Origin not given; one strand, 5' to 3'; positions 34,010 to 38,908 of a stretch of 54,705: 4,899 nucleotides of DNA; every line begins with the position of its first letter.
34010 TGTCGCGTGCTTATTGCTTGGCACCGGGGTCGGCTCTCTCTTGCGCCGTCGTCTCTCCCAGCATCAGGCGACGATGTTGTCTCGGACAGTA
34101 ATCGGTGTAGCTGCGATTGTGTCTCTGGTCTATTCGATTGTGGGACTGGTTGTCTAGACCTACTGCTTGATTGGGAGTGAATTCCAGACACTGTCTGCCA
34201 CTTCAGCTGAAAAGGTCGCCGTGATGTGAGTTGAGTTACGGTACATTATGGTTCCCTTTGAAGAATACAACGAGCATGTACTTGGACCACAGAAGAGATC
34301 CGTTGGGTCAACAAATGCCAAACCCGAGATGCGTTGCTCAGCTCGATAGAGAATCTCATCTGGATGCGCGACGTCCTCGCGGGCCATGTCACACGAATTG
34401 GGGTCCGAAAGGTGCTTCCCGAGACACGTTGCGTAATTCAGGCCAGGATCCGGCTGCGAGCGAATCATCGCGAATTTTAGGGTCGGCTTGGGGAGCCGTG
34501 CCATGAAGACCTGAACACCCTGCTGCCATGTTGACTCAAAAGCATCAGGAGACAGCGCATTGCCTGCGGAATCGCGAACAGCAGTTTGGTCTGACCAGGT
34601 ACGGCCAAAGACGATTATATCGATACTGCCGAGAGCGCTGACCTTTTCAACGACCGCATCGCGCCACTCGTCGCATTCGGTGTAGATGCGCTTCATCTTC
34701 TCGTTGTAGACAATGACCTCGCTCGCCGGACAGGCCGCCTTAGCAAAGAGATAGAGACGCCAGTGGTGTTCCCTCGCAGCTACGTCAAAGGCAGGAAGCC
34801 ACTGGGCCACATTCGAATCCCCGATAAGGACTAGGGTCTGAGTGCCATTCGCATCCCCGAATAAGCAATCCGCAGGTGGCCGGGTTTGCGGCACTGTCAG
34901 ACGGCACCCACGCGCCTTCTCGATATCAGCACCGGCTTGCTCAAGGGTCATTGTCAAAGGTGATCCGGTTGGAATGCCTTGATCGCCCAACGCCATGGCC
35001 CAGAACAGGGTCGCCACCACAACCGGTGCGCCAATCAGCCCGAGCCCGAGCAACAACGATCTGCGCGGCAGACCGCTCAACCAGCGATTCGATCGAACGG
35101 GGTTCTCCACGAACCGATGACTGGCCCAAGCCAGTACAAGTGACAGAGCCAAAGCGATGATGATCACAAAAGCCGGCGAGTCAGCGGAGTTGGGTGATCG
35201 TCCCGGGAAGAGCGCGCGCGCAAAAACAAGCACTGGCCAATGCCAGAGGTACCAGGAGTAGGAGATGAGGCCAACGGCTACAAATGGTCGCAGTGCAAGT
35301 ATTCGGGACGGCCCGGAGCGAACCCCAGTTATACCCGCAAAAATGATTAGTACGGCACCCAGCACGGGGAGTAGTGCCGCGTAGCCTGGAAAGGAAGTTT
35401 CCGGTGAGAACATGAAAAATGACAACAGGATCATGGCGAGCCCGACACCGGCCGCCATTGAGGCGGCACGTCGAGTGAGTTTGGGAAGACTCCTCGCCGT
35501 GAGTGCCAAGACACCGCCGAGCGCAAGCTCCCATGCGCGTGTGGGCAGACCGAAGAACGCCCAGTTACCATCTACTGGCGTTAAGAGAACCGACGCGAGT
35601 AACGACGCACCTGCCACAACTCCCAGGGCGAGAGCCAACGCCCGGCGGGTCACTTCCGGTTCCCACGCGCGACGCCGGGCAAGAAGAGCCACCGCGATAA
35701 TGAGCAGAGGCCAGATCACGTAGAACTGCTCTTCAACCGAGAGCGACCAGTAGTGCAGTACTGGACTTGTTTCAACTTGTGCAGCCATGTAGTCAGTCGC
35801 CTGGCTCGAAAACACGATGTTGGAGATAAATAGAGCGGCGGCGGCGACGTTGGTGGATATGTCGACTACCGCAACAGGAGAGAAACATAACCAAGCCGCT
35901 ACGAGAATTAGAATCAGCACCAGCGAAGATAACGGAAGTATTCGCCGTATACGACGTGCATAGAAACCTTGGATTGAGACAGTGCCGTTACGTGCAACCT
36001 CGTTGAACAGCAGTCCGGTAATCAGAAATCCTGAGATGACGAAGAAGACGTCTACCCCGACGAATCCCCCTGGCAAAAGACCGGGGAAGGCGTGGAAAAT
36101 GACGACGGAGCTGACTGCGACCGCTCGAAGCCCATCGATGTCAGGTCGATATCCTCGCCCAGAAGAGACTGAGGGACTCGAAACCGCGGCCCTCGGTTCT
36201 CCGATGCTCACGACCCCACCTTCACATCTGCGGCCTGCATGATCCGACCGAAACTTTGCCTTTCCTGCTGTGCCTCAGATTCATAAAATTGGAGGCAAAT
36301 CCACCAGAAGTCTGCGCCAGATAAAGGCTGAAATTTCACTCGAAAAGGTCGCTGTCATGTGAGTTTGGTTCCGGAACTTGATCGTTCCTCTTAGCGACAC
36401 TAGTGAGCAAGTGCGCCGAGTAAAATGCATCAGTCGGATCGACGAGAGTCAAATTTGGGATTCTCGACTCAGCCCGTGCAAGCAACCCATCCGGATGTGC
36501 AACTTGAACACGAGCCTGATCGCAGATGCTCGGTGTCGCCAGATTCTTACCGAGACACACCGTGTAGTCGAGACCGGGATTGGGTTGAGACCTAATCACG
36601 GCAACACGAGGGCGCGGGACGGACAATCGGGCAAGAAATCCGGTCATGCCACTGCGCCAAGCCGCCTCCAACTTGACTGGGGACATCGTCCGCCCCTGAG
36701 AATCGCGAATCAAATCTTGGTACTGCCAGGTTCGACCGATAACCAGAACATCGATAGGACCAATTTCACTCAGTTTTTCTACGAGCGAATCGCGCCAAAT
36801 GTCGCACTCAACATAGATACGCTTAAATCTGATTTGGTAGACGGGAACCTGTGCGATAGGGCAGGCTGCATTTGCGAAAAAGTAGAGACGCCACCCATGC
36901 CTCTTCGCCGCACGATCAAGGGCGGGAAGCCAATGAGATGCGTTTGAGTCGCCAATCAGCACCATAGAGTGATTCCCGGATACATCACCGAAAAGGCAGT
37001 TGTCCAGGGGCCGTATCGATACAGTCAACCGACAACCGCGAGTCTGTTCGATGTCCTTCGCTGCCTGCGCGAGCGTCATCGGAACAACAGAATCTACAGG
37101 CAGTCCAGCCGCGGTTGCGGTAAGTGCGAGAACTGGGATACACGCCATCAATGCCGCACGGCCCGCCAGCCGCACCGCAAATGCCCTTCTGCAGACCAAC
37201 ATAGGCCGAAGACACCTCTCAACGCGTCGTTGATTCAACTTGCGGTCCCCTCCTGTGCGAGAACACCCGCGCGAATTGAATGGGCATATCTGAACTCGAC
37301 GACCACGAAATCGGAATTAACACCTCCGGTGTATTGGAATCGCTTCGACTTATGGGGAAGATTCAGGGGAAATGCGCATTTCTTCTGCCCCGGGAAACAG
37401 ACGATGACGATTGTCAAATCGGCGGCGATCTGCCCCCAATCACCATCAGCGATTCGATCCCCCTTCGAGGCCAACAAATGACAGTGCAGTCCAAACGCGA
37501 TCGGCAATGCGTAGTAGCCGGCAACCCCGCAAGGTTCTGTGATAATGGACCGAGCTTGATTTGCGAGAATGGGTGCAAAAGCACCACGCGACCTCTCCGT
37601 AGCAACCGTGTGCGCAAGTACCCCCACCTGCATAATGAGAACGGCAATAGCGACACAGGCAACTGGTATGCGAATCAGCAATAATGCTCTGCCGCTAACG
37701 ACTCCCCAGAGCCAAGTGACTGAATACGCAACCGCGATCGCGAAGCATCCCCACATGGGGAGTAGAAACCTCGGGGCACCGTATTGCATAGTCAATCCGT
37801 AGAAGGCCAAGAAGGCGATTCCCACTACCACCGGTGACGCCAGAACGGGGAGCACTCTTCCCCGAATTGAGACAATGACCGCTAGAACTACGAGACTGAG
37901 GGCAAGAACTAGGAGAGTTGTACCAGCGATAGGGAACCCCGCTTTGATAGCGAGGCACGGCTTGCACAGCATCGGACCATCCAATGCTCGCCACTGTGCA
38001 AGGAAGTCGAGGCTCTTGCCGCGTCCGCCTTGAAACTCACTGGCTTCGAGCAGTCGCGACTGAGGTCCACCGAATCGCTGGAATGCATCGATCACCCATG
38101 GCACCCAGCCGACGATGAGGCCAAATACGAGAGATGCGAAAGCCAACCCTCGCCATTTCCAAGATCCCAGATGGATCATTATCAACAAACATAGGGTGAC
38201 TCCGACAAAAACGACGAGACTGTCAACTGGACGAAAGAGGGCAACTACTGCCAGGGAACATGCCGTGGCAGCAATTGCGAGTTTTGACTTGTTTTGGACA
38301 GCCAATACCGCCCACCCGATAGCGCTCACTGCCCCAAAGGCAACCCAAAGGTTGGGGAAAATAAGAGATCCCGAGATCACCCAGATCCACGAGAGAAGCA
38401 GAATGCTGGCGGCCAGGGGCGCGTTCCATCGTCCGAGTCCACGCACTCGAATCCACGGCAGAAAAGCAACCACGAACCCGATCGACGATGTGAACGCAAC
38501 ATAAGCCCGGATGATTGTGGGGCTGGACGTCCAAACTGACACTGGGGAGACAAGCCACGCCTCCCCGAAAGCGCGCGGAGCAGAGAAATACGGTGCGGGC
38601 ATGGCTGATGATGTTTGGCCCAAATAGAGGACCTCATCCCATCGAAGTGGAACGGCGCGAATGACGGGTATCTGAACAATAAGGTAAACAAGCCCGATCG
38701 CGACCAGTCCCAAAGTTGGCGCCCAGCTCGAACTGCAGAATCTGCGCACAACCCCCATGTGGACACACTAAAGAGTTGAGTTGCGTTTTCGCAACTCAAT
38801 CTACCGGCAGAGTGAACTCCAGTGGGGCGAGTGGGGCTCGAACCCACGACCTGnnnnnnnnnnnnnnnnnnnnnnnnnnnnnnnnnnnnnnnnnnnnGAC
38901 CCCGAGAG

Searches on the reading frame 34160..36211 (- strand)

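Call 14: search_protein_families(library=pfam, proteins=[window:34160-36211:-], max_evalue=0.001)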
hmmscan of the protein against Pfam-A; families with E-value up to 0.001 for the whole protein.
window:34160-36211:- (683 aa): 2 families
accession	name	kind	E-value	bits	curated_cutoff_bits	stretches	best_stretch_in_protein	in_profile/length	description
PF01757.29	Acyl_transf_3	-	3.2e-30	105.8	31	1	24-363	3-323/326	Acyltransferase domain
PF19040.6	SGNH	-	1.3e-29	104.1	27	1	446-673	11-244/248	SGNH domain (fused to AT3 domains)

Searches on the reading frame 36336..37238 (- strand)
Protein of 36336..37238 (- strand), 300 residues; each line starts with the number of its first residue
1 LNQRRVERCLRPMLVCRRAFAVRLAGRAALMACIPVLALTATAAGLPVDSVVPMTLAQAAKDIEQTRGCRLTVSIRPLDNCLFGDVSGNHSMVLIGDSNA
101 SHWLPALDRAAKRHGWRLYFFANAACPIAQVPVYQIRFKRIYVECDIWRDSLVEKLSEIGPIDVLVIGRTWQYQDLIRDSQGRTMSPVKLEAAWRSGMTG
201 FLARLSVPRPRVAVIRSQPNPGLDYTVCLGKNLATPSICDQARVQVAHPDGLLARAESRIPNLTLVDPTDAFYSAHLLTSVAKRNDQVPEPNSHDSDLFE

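Call 14: search_protein_families(library=pfam, proteins=[window:36336-37238:-], max_evalue=0.001)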
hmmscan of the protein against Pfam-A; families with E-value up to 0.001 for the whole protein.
window:36336-37238:- (300 aa): 1 family
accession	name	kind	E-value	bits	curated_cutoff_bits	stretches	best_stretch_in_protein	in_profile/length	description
PF19040.6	SGNH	-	1e-20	74.9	27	1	77-274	10-215/248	SGNH domain (fused to AT3 domains)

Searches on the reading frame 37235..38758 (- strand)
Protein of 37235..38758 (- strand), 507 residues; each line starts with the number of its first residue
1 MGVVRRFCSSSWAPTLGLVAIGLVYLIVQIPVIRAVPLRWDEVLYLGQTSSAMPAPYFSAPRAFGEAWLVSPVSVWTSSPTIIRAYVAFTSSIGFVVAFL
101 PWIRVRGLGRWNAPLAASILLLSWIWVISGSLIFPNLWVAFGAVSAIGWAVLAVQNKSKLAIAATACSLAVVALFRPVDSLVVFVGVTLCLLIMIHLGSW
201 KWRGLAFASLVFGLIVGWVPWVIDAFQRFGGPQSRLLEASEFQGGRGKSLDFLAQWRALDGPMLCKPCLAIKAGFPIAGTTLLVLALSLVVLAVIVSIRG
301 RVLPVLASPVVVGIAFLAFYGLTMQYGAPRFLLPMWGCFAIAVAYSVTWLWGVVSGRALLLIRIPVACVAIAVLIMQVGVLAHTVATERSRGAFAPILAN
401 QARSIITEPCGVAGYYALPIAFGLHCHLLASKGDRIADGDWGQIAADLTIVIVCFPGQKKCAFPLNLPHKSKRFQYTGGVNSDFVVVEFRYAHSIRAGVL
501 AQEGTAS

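Call 14: search_protein_families(library=pfam, proteins=[window:37235-38758:-], max_evalue=0.001)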
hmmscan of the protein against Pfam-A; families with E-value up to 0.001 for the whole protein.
window:37235-38758:- (507 aa): 0 families

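Call 69: search_protein_families(library=phrogs, proteins=[window:37238-38758:-], max_evalue=0.001)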
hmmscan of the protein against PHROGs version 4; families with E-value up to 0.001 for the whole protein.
window:37238-38758:- (507 aa): 0 families

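Call 70: search_protein_families(library=padloc, proteins=[window:37238-38758:-], max_evalue=0.001)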
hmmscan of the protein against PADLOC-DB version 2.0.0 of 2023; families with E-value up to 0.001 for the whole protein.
window:37238-38758:- (507 aa): 0 families
